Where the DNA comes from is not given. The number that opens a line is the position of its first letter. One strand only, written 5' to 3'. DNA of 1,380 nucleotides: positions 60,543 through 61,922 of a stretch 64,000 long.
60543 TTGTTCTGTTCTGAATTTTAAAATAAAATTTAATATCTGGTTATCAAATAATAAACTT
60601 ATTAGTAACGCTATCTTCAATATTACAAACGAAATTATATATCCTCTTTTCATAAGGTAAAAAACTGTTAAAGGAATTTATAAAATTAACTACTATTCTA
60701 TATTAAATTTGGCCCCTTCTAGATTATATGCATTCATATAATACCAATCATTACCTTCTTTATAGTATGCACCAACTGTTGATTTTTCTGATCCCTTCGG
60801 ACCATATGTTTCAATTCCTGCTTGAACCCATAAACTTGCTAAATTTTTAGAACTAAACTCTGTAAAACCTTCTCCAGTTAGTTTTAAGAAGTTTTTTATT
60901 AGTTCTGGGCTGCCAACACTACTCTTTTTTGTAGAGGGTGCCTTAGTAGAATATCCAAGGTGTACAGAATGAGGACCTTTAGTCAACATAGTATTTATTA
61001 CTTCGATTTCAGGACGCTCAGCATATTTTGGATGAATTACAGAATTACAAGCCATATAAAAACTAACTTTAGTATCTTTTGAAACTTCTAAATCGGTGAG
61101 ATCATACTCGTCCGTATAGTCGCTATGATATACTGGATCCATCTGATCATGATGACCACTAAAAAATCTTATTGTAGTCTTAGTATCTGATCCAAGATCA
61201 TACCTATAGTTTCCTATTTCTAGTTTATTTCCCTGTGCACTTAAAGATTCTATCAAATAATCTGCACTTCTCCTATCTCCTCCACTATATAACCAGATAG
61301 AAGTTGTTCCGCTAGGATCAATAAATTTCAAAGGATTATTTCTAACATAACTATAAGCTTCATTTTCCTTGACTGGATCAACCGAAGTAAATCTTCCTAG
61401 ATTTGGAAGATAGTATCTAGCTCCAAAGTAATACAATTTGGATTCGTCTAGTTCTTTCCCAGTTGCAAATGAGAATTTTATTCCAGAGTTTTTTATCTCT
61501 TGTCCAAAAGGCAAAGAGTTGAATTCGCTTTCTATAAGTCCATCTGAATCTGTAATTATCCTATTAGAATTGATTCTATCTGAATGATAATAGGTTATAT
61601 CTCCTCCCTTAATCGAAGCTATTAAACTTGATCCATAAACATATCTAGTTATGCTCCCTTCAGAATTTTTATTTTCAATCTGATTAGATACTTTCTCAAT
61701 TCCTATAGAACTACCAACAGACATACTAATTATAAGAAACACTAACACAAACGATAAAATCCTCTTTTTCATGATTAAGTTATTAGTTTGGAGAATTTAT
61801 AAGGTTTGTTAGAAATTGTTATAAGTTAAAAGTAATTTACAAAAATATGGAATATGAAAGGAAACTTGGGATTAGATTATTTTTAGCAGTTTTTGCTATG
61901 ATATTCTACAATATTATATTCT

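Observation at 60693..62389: Secreted mini-RHS (YD-repeat core) polymorphic-toxin-like protein in an archaeal context, with an uncharacterised C-terminal domain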

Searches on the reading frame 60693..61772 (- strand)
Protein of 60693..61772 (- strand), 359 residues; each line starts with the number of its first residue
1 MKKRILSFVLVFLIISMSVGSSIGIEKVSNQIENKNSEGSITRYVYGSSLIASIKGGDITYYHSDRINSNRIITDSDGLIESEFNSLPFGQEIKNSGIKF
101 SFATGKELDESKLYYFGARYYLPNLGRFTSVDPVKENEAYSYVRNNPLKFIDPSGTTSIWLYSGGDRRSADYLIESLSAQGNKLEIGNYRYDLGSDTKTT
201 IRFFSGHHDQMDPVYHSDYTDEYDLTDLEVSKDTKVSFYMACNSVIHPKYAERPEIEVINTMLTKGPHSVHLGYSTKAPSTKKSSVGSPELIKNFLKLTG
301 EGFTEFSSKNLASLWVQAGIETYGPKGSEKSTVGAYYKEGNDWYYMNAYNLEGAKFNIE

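Call 3: search_protein_families(library=pfam, proteins=[window:60693-61772:-], max_evalue=0.1)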
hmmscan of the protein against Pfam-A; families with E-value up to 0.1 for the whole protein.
window:60693-61772:- (359 aa): 1 family
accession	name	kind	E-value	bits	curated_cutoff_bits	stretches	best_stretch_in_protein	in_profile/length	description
PF16814.10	Read-through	-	0.055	13.7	27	1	37-69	116-148/182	Read-through domain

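Call 4: search_protein_families(library=ncbifam, proteins=[window:60693-61772:-], max_evalue=0.1)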
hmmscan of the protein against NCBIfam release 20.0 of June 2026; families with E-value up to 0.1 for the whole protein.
window:60693-61772:- (359 aa): 2 families
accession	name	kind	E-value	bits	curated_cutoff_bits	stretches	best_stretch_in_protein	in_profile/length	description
TIGR03696.1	Rhs_assc_core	domain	1.1e-18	67.5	32.5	1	88-155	3-75/76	RHS repeat-associated core domain-containing protein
NF041261.1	RHS_core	equivalog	0.0062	14.3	2000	1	108-155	1210-1260/1261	RHS element core protein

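Call 5: find_homologous_proteins(query=window:60693-61772:-, max_evalue=0.001)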
Query window:60693-61772:- (359 aa): 792 proteins with E <= 0.001 among 2899 candidates; the best 120 are listed.
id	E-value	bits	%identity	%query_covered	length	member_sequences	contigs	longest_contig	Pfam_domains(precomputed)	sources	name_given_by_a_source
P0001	2.3e-231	785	100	98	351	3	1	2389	-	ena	-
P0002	9.1e-164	563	76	99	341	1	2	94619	-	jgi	-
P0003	1.2e-71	260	87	39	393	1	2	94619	-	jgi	-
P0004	1.5e-59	220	65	43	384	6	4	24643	-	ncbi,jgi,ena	-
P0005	2.5e-59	219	61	46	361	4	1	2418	-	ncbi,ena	-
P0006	2.2e-58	216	63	46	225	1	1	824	-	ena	-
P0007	4.6e-58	215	65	43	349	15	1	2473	PF18962.8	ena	-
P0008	1.3e-57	213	67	43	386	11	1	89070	-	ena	-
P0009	1.4e-57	213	63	43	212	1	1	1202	-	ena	-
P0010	3.4e-57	212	60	46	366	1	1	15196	PF01476.27,PF13539.12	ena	-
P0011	4.4e-56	208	64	40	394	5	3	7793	-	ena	-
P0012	6.0e-56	208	55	49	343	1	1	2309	-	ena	-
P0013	1.4e-55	207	63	43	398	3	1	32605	PF25023.2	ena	-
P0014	2.5e-54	203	61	43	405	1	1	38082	-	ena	-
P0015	3.5e-54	202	56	46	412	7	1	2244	-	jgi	-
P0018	9.3e-54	201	65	41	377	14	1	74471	-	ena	-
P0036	9.5e-48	181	57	42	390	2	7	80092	-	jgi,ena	-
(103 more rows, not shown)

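Call 6: search_solved_structures(query=window:60693-61772:-, max_evalue=10, show_alignments=3)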
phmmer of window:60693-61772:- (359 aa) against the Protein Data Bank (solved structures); distinct sequences matched with E-value up to 10: 26.
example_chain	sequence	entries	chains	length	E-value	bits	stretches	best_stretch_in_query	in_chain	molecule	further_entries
6sup_A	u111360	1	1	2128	2.2e-10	43.3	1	53-156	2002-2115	TcdB2,TccC3,Cell division control protein 42 homolog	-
6suf_F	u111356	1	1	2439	2.4e-10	43.1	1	53-156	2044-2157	TcdB2,TccC3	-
6h6e_F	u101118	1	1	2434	2.4e-10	43.1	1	53-156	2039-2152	TcdB2,TccC3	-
6suq_A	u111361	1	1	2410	2.6e-10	43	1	53-156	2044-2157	TcdB2,TccC3,Genome polyprotein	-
8fjp_A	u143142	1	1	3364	3e-10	42.9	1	38-161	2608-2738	salivary gland surface protein 1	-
6h6g_A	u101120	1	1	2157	4.4e-10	42.3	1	53-155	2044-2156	TcdB2,TccC3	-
4o9x_A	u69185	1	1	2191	4.5e-10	42.3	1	53-155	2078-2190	TcdB2, TccC3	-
9c4k_Q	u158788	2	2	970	4.9e-10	42.1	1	65-163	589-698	Toxin subunit YenC2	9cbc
6l7i_G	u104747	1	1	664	2.1e-09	40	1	54-155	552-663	TccC2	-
6sue_F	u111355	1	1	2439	2.8e-09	39.7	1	53-156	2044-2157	TcdB2,TccC3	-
6h6f_F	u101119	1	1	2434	2.8e-09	39.7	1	53-156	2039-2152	TcdB2,TccC3,TccC3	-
4igl_B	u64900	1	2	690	3.4e-09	39.4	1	64-155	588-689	YenC2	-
9pt5_A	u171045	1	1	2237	3.2e-08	36.2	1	48-157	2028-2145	Teneurin-like protein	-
9on3_A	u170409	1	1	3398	7.6e-08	34.9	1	39-158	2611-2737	SGS4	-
9ifo_A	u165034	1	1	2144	8.1e-08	34.9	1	48-155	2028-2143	Teneurin-Like Protein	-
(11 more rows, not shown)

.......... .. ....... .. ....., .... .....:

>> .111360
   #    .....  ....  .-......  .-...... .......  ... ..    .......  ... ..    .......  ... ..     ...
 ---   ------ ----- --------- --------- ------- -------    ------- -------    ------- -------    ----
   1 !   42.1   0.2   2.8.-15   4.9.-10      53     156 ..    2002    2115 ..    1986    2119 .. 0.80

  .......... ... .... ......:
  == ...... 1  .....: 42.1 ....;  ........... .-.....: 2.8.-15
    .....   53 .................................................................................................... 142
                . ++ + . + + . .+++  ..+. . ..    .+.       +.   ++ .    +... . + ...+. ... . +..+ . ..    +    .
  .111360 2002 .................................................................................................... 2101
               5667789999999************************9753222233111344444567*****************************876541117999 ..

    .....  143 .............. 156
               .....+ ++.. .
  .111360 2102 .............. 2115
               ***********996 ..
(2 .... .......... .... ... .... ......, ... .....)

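Call 11: find_encoding_contigs(protein=P0002, flank=10000, max_places=4)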
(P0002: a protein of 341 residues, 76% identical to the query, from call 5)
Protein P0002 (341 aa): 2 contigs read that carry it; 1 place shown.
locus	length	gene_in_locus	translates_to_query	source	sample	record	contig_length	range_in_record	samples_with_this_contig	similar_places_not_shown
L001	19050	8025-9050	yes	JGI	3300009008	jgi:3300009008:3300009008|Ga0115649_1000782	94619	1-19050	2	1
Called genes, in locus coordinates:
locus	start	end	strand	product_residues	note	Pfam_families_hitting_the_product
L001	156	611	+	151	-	-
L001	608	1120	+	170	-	PF05175:MTS, PF13489:Methyltransf_23 (weak), PF01555:N6_N4_Mtase (faint), PF06325:PrmA (weak), PF07669:Eco57I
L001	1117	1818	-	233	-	PF01553:Acyltransferase (weak)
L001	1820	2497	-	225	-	PF01553:Acyltransferase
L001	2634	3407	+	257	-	-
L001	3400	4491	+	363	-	-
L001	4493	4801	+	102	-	-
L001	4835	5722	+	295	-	-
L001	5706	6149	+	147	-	PF06695:Sm_multidrug_ex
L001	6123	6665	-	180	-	-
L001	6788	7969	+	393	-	-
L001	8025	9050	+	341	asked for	-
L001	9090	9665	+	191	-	PF14378:PAP2_3 (weak), PF01569:PAP2, PF14360:PAP2_C (weak)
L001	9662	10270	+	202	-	-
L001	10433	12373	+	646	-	PF17803:Cadherin_4 (weak), PF17892:Cadherin_5 (weak), PF17963:Big_9, PF17803:Cadherin_4, PF17892:Cadherin_5, PF17963:Big_9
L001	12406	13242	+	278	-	PF00733:Asn_synthase, PF24167:DUF7411, PF00733:Asn_synthase (weak)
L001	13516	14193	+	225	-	-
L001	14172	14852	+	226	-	PF00702:Hydrolase, PF12710:HAD, PF08282:Hydrolase_3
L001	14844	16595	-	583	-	PF01411:tRNA-synt_2c, PF07973:tRNA_SAD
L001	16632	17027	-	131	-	-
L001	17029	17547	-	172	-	-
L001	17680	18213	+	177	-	PF02002:TFIIE_alpha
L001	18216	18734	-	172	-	PF02163:Peptidase_M50 (faint)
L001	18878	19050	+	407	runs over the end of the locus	PF04894:Nre_N, PF04895:Nre_C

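Call 25: search_protein_families(library=pfam, alignment_id=A2, max_evalue=0.001)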
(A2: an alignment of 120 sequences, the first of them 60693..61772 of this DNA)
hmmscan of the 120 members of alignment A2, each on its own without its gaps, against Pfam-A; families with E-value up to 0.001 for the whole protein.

A. member 1, window:60693-61772:- (359 aa): 0 families

B. families by the number of members that match (of 120 scanned): 7 families
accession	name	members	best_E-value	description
PF01476.26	LysM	4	1.2e-13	LysM domain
PF18962.6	Por_Secre_tail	4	1.2e-08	Secretion system C-terminal sorting domain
PF13539.11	Peptidase_M15_4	2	4.3e-07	D-alanyl-D-alanine carboxypeptidase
PF13529.12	Peptidase_C39_2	1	2.3e-09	Peptidase_C39 like family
PF15540.11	Ntox47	1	8.9e-06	Bacterial toxin 47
PF16754.10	Pesticin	1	0.00011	Bacterial toxin homologue of phage lysozyme, C-term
PF23473.1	LysM3_LYK4_5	1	0.00091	LYK4/5 LysM3 domain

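Call 29: find_related_loci(query=A2, collection=genome_contigs, flank=8000)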
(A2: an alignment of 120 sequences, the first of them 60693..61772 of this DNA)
Query A2 (359 aa) in genome_contigs; peptide patterns used: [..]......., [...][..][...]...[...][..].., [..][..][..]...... (x = any residue, [..] = any of these).
597 stretches matched a pattern (row limit reached: there are more); 534 encode a relative of the query (tblastn E <= 1e-3); the best 80 are kept; 80 distinct loci.
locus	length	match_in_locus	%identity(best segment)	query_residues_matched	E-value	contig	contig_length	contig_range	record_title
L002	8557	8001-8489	67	1-155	2e-63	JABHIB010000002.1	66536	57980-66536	MAG: archaeon isolate SI037_bin53 k141_2730597, whole genome shotgun sequence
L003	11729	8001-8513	56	1-164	1e-59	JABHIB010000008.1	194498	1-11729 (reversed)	MAG: archaeon isolate SI037_bin53 k141_1031403, whole genome shotgun sequence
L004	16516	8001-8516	62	1-161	1e-59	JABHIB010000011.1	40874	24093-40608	MAG: archaeon isolate SI037_bin53 k141_1085870, whole genome shotgun sequence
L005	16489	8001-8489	60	1-155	1e-59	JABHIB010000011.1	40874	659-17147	MAG: archaeon isolate SI037_bin53 k141_1085870, whole genome shotgun sequence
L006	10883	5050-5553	59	1-163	6e-56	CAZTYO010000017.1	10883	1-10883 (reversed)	MAG TPA_asm: Candidatus Woesearchaeota archaeon isolate SRP077602_co5_339 genome assembly, contig: NODE_26143_length_108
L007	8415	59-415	73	37-155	1e-54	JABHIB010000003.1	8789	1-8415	MAG: archaeon isolate SI037_bin53 k141_1880302, whole genome shotgun sequence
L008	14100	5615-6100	59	3-161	1e-53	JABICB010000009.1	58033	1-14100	MAG: archaeon isolate SI048_bin40 k141_877256, whole genome shotgun sequence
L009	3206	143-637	50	1-155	2e-46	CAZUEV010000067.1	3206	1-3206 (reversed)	MAG TPA_asm: Candidatus Woesearchaeota archaeon isolate binchicken_co28_80 genome assembly, contig: NODE_22143_length_32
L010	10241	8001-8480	49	1-155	1e-45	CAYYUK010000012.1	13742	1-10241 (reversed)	MAG TPA_asm: Candidatus Woesearchaeota archaeon isolate binchicken_co28_228 genome assembly, contig: NODE_2931_length_13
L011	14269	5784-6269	47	1-161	2e-41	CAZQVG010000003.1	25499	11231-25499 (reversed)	MAG TPA_asm: Candidatus Woesearchaeota archaeon isolate binchicken_co64_117 genome assembly, contig: NODE_1280_length_25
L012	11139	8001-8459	47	12-159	6e-41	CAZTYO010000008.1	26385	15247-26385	MAG TPA_asm: Candidatus Woesearchaeota archaeon isolate SRP077602_co5_339 genome assembly, contig: NODE_9149_length_2638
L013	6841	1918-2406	49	1-159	9e-41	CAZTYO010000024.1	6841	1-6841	MAG TPA_asm: Candidatus Woesearchaeota archaeon isolate SRP077602_co5_339 genome assembly, contig: NODE_43041_length_684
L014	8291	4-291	74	61-156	2e-40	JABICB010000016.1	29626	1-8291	MAG: archaeon isolate SI048_bin40 k141_553528, whole genome shotgun sequence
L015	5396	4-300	72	61-159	1e-40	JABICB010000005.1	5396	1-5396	MAG: archaeon isolate SI048_bin40 k141_144260, whole genome shotgun sequence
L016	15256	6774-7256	46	1-158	1e-39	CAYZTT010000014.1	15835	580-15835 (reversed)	MAG TPA_asm: Candidatus Woesearchaeota archaeon isolate binchicken_co141_226 genome assembly, contig: NODE_15636_length_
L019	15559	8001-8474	45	1-155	2e-35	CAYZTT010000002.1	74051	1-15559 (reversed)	MAG TPA_asm: Candidatus Woesearchaeota archaeon isolate binchicken_co141_226 genome assembly, contig: NODE_1342_length_7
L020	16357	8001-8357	52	41-161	3e-35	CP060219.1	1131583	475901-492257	MAG: Candidatus Woesearchaeota archaeon isolate HK-STAS-Nano-3 chromosome, complete genome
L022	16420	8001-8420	47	1-155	4e-30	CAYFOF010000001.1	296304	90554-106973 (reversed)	MAG TPA_asm: Candidatus Woesearchaeota archaeon isolate ERP019367_co1_57 genome assembly, contig: NODE_43_length_296304_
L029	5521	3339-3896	37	1-189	7e-27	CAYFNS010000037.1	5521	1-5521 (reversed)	MAG TPA_asm: Candidatus Woesearchaeota archaeon isolate ERP019367_co2_146 genome assembly, contig: NODE_8465_length_5521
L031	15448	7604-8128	42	1-155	4e-29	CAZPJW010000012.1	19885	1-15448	MAG TPA_asm: Candidatus Woesearchaeota archaeon isolate binchicken_co141_105 genome assembly, contig: NODE_11850_length_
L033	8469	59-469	43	3-155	1e-25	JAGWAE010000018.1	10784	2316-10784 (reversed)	Candidatus Woesearchaeota archaeon isolate RIFOXYA1_FULL_30_10 rifoxya1_full_scaffold_2481, whole genome shotgun sequenc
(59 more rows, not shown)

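Call 39: predict_structure(alignment_id=A2)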
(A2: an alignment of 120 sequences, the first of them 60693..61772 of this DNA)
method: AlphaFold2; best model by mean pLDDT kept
length: 359 residues; sequences in the alignment: 120
mean_pLDDT: 54.5   pTM: 0.30
mean pLDDT of the five models: 54.5, 51.5, 51.2, 50.8, 50.7
residues with pLDDT >= 90: 22; 70-90: 46; 50-70: 125; < 50: 166
segments of 3 or more residues with pLDDT < 50: 26-32, 34-36, 91-94, 103-105, 107-127, 196-292, 300-310, 354-359
pLDDT, mean of each block of 10 residues (from residue 1): 78 74 49 54 89 93 80 90 64 51 48 44 43 57 60 58 54 62 57 54 43 35 35 40 35 30 28 30 39 52 44 56 54 69 66 47
secondary structure, 60 per line:
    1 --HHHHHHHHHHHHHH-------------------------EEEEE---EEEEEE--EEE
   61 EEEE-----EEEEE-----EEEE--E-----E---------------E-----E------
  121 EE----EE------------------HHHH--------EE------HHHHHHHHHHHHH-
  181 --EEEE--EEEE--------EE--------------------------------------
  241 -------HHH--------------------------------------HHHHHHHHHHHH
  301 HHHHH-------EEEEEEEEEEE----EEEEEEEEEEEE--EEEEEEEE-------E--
elements in order: H3-16 E42-46 E50-55 E58-64 E70-74 E80-83 H147-150 H167-179 E183-186 E189-192 H289-305 E313-323 E328-339 E342-349

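Call 65: search_protein_families(library=pfam, proteins=[L013:3231-6839:+, L020:9294-14990:+, L007:1551-4205:+, L022:9175-11478:+, L014:871-2304:+, L019:9285-10577:+, L029:4446-5519:+], max_evalue=0.001)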
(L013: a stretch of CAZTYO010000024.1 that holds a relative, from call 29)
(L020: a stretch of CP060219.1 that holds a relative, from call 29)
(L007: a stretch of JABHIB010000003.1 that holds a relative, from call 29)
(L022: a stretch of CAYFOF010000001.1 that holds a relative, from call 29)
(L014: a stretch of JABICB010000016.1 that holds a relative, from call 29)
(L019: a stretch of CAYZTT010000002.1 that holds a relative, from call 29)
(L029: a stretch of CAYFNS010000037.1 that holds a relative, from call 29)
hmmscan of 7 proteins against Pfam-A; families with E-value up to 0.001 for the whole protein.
L013:3231-6839:+ (1203 aa): 1 family
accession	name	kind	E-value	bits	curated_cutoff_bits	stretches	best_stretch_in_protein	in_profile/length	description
PF05593.20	RHS_repeat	-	6.5e-10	39.6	22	1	1163-1199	1-37/38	RHS Repeat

L020:9294-14990:+ (1898 aa): 3 families
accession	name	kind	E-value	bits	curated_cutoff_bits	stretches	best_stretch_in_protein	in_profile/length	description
PF03534.18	SpvB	-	6.5e-09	35.8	22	1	45-144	3-94/287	Salmonella virulence plasmid 65kDa B protein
PF05593.20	RHS_repeat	-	1.4e-06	29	22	1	1577-1609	1-33/38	RHS Repeat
PF02018.23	CBM_4_9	-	0.00014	22.7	25.9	1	1629-1732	12-118/136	Carbohydrate binding domain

L007:1551-4205:+ (884 aa): 3 families
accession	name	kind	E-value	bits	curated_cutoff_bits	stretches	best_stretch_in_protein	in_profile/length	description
PF13385.13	Laminin_G_3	-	4.8e-12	46.7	27.6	1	414-577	15-150/151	Concanavalin A-like lectin/glucanases superfamily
PF05908.16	Gamma_PGA_hydro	-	4e-06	26.9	22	1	641-769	22-123/191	Poly-gamma-glutamate hydrolase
PF07790.16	Pilin_N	-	1.3e-05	26.4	25.2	1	24-99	1-65/78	Archaeal Type IV pilin, N-terminal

L022:9175-11478:+ (767 aa): 4 families
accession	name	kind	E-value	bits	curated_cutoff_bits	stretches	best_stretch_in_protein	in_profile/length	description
PF00136.26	DNA_pol_B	-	1.7e-46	159.4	23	1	372-735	18-442/453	DNA polymerase family B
PF03104.25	DNA_pol_B_exo1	-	4.9e-24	85.5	23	1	96-290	2-241/242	DNA polymerase family B, exonuclease domain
PF13482.12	RNase_H_2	-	1.4e-05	25.5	22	1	155-298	3-116/165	RNase_H superfamily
PF08490.17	DUF1744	-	0.00087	18.5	27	0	435-565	246-368/399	Domain of unknown function (DUF1744)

L014:871-2304:+ (477 aa): 0 families

L019:9285-10577:+ (430 aa): 1 family
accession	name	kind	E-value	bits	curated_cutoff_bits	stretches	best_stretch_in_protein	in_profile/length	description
PF19289.4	PmbA_TldD_3rd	-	5.8e-48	163.4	22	1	214-425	1-218/220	PmbA/TldA metallopeptidase C-terminal domain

L029:4446-5519:+ (358 aa): 0 families
